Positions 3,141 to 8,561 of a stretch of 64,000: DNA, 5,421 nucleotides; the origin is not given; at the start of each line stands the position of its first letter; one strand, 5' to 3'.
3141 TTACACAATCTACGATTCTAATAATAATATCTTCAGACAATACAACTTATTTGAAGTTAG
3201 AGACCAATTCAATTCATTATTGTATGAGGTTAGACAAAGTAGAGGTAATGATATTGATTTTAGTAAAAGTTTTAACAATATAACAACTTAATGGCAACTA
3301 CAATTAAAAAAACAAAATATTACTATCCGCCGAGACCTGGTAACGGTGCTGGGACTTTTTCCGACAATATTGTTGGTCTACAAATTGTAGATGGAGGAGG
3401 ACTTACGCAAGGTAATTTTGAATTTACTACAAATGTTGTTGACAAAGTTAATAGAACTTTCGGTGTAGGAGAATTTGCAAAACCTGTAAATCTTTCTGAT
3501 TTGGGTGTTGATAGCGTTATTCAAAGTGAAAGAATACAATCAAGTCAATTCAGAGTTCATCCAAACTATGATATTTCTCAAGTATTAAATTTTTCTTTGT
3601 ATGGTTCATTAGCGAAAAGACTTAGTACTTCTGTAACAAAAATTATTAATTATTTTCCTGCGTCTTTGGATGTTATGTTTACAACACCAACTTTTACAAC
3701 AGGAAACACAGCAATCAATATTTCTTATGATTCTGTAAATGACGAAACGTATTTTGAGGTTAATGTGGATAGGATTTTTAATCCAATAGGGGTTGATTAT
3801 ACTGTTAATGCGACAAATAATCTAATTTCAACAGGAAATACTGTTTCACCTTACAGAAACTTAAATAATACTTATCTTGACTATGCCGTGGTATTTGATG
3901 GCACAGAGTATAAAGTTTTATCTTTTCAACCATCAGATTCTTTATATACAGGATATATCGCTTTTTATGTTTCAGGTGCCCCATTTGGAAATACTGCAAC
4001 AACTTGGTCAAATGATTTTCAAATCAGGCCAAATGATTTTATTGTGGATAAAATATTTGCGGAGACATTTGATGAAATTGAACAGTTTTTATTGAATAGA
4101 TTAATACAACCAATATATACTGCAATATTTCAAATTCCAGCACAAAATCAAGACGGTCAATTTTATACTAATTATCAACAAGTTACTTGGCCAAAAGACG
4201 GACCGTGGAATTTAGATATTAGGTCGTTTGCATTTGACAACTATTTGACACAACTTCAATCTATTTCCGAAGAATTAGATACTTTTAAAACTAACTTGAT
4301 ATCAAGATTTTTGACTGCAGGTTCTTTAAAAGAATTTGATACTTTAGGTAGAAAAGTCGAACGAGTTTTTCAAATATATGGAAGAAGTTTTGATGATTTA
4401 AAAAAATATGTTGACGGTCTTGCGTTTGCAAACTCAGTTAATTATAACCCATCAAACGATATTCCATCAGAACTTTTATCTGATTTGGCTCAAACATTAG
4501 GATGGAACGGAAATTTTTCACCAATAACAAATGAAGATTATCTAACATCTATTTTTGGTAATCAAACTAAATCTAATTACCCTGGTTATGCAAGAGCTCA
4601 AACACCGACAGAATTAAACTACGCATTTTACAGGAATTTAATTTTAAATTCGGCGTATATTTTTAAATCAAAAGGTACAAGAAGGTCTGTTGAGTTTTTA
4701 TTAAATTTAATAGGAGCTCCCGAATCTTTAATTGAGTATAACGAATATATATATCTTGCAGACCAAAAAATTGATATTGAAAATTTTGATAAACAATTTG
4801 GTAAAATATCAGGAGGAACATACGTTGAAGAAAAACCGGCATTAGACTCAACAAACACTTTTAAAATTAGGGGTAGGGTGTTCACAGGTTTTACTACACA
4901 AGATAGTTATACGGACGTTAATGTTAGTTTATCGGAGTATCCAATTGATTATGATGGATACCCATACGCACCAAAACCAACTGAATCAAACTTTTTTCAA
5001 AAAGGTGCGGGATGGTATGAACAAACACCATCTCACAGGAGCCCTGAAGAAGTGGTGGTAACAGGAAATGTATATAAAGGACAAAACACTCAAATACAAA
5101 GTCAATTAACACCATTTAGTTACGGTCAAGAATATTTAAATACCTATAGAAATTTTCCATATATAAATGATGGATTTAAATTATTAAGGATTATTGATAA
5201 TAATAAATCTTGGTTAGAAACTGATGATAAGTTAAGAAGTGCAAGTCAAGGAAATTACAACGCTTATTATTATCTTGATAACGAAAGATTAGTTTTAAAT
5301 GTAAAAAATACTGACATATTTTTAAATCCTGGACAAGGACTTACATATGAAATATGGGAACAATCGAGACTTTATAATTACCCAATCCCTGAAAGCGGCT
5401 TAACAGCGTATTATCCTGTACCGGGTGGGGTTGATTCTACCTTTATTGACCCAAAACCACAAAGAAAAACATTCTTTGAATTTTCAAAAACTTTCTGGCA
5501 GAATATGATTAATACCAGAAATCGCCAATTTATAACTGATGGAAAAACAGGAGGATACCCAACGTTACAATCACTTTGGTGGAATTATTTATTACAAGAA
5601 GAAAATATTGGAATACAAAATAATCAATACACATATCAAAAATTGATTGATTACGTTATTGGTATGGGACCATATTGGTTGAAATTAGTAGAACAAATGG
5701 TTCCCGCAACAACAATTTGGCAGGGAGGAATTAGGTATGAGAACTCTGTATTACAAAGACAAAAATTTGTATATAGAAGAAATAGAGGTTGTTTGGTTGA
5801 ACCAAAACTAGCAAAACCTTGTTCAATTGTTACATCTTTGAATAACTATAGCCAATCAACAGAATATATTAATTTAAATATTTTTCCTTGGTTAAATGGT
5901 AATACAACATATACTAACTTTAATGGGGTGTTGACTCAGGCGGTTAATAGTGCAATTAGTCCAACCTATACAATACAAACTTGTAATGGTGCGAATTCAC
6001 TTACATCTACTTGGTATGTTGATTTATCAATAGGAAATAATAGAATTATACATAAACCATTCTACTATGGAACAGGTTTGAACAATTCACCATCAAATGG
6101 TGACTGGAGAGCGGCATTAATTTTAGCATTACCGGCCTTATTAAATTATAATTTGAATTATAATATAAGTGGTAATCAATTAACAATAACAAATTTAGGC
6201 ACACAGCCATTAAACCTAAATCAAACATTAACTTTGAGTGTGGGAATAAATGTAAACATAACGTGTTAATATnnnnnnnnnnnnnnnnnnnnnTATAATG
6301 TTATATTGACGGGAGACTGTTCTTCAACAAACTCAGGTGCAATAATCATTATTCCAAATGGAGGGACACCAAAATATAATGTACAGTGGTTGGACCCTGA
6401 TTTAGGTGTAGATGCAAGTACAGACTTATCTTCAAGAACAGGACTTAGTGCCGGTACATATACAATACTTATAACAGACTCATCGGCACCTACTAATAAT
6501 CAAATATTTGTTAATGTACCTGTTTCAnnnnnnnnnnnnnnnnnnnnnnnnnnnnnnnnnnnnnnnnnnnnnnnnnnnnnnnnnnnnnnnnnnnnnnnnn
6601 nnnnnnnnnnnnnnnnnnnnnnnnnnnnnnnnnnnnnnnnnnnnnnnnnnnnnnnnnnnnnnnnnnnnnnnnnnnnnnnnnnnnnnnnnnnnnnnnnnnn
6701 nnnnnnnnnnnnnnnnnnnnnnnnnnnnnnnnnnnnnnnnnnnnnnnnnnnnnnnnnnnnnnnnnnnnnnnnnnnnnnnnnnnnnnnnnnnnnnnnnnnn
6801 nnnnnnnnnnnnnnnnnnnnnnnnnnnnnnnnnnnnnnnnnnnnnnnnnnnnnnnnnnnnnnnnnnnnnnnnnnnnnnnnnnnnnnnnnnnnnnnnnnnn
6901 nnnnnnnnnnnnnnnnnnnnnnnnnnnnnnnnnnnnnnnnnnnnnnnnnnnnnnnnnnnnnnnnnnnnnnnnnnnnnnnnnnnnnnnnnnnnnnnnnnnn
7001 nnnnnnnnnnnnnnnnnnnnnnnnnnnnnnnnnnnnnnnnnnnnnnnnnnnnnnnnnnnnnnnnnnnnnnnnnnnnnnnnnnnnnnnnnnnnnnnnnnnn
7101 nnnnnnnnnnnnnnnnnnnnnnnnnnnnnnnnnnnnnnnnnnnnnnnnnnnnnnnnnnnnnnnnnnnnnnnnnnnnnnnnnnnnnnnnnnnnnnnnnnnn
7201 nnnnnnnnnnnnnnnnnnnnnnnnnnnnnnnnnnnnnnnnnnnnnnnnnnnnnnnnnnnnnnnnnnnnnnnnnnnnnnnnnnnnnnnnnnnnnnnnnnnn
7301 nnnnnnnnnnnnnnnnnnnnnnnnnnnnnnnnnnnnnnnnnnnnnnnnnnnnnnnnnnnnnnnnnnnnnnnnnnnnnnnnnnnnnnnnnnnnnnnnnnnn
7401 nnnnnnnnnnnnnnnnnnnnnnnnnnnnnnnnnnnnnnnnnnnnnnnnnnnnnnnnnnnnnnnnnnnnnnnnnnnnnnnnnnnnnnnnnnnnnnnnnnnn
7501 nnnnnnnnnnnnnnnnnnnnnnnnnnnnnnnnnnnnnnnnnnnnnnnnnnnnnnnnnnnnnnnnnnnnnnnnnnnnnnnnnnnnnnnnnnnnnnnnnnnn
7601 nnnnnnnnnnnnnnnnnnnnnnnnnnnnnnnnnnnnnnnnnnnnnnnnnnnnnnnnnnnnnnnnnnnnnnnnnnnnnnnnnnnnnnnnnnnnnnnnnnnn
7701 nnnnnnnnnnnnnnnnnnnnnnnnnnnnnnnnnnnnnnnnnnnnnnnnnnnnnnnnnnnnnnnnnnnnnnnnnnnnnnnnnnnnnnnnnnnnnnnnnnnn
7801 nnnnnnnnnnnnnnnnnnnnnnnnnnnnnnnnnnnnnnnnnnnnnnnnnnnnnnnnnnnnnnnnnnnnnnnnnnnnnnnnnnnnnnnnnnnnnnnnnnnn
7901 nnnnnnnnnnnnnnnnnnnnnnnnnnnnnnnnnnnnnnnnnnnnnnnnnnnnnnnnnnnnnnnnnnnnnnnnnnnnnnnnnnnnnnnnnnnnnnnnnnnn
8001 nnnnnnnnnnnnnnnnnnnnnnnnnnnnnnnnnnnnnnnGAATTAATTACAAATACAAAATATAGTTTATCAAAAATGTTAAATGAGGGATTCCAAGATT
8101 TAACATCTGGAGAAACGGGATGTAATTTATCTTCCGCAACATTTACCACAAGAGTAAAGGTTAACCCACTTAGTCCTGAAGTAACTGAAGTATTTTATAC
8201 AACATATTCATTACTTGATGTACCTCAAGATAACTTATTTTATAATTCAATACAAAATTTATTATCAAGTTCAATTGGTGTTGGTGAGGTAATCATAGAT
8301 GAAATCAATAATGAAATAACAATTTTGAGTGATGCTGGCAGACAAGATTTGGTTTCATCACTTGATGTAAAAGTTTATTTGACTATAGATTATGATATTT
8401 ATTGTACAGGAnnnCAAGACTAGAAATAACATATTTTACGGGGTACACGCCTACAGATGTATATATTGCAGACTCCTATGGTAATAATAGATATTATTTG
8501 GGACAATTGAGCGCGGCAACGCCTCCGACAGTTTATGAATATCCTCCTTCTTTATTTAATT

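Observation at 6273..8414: Phage structural protein built from host-like SprB (gliding-motility adhesin) repeats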

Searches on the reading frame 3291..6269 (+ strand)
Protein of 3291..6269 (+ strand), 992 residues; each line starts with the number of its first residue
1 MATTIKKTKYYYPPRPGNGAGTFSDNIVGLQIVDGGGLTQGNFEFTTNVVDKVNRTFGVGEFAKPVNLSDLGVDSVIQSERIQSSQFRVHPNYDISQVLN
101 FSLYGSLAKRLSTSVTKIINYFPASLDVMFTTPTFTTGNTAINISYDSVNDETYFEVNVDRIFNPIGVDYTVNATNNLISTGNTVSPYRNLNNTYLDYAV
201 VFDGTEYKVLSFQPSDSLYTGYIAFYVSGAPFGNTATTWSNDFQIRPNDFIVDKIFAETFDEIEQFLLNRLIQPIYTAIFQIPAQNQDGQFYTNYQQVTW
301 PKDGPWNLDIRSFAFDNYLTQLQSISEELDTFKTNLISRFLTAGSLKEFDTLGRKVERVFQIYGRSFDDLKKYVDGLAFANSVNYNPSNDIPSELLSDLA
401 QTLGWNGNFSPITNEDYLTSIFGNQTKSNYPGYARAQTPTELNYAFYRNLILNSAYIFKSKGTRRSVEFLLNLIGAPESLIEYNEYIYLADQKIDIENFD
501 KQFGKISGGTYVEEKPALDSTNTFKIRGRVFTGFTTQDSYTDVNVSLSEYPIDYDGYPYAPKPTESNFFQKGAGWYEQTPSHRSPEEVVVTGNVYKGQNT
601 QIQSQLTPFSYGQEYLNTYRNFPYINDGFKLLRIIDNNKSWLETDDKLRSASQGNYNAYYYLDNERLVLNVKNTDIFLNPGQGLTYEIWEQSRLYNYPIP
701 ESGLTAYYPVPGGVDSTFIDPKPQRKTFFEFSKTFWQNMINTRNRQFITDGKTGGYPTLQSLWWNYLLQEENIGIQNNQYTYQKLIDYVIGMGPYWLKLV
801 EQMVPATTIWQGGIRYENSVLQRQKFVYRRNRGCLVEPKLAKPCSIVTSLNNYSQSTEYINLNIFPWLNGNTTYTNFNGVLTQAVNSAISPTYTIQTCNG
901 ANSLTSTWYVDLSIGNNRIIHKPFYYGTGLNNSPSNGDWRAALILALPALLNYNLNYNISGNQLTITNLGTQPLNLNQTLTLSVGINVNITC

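Call 3: search_protein_families(library=pfam, proteins=[window:3291-6269:+], max_evalue=0.1)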
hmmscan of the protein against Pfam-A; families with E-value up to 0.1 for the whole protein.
window:3291-6269:+ (992 aa): 0 families

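Call 4: search_protein_families(library=phrogs, proteins=[window:3291-6269:+], max_evalue=0.01)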
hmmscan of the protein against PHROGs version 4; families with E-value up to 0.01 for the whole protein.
window:3291-6269:+ (992 aa): 0 families

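Call 12: search_protein_families(library=ncbifam, proteins=[window:3291-6269:+], max_evalue=0.1)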
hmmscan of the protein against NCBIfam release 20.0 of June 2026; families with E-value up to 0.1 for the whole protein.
window:3291-6269:+ (992 aa): 0 families

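Call 17: search_dna_similar(query=window:3291-6269:+, collection=phages, mode=protein, max_rows=25, max_evalue=0.001)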
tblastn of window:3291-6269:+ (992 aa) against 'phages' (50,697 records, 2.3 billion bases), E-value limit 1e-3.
Records with a match: 1; places in all: 1; records where one place covers at least 80% of the query: 0.
Best place of each record, by identity: <60% 1.
By first word of the organism name: Microcystis 1.
By host as written in the record: Microcystis elabens 1.
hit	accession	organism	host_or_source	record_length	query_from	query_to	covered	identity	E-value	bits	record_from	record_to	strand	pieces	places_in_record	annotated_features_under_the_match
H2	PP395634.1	Microcystis phage Mel-JY01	Microcystis elabens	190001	302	486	19%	25.4%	2e-4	52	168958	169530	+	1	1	hypothetical protein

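Call 47: search_solved_structures(query=A5, max_evalue=1)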
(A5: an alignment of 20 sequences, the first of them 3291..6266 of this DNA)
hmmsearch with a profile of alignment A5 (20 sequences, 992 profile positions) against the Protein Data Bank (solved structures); distinct sequences matched with E-value up to 1: 1.
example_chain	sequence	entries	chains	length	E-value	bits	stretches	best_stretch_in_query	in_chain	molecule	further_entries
8vd6_A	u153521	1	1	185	0.39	11.7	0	345-374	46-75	CAP REPEAT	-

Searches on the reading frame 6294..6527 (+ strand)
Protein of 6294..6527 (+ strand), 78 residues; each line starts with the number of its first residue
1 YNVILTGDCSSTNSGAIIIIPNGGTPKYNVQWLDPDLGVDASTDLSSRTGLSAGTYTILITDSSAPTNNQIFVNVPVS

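Call 79: search_solved_structures(query=A7, max_evalue=1, show_alignments=3)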
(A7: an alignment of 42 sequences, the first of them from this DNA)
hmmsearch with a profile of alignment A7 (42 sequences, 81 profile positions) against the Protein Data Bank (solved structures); distinct sequences matched with E-value up to 1: 19.
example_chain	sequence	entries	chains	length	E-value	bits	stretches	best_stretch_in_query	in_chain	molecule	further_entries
9occ_A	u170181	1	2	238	2e-05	27.7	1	17-67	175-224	Putative neck whiskers protein gp24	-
9e99_J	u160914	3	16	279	0.00014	24.9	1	23-75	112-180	32 kDa protein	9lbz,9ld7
6nz0_Z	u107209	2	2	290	0.00045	23.3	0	29-63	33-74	Dyslexia-associated protein KIAA0319-like protein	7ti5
9d7z_J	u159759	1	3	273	0.00053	23.1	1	16-77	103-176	Ig-like domain-containing protein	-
5lxk_A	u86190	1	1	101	0.00081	22.5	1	20-76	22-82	Decoration protein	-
8zvi_a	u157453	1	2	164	0.0011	22.2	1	20-76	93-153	Decoration protein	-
9flp_A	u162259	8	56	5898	0.0041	20.2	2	24-80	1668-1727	The grappling hook protein A in the bacterium Aureispira sp. CCB-QB1 | The grappling hook protein A (GhpA) in the bacterium Aureispira sp. CCB-QB1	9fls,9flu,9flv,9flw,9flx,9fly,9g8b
7kpn_Z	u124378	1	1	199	0.0057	19.8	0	29-63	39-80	Dyslexia-associated protein KIAA0319-like protein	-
8gl8_D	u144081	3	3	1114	0.008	19.3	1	7-75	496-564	RemZ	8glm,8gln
9c7v_B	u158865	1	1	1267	0.013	18.7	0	26-63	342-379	BOS complex subunit NOMO2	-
3shs_A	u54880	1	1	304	0.02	18.1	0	31-69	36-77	Hoc head outer capsid protein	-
27xj_A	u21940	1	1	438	0.33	14.2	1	15-37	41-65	glucan 1,4-alpha-glucosidase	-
5fax_A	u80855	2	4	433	0.37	14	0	24-71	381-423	Subtilase SubHal from Bacillus halmapalus | Enzyme subtilase SubHal from Bacillus halmapalus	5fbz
2y72_A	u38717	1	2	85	0.41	13.9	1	33-78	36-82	COLLAGENASE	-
4jrw_A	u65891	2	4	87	0.45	13.7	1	33-78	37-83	Collagenase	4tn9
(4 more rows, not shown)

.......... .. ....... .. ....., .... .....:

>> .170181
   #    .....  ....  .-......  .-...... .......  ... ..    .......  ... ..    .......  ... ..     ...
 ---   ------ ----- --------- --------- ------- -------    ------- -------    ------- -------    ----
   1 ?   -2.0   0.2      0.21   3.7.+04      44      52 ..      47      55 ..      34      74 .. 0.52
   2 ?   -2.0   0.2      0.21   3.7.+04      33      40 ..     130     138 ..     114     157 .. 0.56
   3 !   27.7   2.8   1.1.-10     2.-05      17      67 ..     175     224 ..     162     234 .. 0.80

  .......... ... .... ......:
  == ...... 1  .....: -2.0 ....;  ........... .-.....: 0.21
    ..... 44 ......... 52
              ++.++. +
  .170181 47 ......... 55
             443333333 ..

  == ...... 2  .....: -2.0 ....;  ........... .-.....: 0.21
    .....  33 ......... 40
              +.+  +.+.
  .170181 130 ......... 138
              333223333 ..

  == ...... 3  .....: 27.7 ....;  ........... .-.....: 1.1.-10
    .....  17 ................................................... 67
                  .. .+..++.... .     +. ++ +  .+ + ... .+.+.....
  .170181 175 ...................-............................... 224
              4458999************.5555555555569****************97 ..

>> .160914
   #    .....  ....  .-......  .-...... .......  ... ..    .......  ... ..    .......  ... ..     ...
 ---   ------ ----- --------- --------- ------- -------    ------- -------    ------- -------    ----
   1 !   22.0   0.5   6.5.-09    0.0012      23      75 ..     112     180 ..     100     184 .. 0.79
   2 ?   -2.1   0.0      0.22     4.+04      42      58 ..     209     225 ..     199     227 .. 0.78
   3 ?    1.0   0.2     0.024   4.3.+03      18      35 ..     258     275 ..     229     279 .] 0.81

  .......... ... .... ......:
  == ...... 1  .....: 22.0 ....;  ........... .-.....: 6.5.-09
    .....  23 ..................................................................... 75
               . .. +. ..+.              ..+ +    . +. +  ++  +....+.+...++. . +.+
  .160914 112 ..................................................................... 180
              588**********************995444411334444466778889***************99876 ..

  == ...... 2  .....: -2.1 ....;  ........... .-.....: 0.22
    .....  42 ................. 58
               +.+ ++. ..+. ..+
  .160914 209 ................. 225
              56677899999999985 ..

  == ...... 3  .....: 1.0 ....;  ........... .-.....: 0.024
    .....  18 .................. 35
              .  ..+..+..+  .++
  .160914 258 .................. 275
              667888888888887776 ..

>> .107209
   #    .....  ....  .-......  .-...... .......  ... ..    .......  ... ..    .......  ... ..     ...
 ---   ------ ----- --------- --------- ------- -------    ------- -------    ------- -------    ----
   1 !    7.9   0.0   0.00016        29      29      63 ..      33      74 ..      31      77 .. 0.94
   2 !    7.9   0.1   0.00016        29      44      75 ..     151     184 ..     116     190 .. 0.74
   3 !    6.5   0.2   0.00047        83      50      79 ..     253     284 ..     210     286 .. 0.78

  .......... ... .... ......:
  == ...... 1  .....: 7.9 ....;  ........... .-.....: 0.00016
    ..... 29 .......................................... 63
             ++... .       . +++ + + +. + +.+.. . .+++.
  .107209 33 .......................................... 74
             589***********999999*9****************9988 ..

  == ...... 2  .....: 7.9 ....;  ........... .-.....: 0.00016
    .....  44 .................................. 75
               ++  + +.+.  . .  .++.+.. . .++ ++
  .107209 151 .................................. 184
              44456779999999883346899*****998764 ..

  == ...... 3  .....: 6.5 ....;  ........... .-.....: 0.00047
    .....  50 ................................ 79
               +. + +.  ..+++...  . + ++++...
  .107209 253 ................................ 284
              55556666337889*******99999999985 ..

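Call 89: search_protein_representatives(alignment_id=A7)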
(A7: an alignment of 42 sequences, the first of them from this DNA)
Query: 42 sequences, 81 profile positions. Proteins with E-value up to 0.001 (for the whole library): 88465; up to 1e-10: 54853; up to 1e-30: 25561. The best 150 are listed.
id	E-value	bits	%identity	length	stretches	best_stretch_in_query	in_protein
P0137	0.0e+00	3006.9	-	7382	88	6-80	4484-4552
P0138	0.0e+00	2775.6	-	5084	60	5-75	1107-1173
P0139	0.0e+00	2630.0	-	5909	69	5-80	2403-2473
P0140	0.0e+00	2580.5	-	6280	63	9-79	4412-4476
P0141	0.0e+00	2556.9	-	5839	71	3-79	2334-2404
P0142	0.0e+00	2499.8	-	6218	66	8-80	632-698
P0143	0.0e+00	2375.6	-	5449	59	4-79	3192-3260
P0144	0.0e+00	2299.0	-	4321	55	3-80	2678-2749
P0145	0.0e+00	2256.3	-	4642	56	10-80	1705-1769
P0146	0.0e+00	2255.8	-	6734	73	6-78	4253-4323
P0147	0.0e+00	2202.1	-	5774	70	12-79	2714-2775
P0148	0.0e+00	2195.2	-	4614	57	7-80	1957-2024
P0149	0.0e+00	2142.7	-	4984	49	7-79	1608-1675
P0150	0.0e+00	2103.4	-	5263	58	4-78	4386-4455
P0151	0.0e+00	2074.9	-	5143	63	8-80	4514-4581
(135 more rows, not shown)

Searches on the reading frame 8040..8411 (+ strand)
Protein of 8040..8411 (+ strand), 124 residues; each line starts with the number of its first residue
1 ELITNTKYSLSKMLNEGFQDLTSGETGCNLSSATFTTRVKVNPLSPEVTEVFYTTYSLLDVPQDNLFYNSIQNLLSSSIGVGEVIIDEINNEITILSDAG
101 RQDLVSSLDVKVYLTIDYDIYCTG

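Call 72: predict_structure(alignment_id=A6)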
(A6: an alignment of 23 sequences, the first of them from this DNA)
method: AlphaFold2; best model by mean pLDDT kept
length: 124 residues; sequences in the alignment: 23
mean_pLDDT: 85.1   pTM: 0.77
mean pLDDT of the five models: 85.1, 85.0, 84.7, 84.0, 83.3
residues with pLDDT >= 90: 60; 70-90: 54; 50-70: 5; < 50: 5
segments of 3 or more residues with pLDDT < 50: 1-5
pLDDT, mean of each block of 10 residues (from residue 1): 55 92 85 95 86 95 91 88 85 82 75 94 81
secondary structure, 60 per line:
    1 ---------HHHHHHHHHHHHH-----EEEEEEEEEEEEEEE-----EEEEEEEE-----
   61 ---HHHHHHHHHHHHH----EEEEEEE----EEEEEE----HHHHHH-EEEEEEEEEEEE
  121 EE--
elements in order: H10-22 E28-42 E48-55 H64-76 E81-87 E92-97 H102-107 E109-122
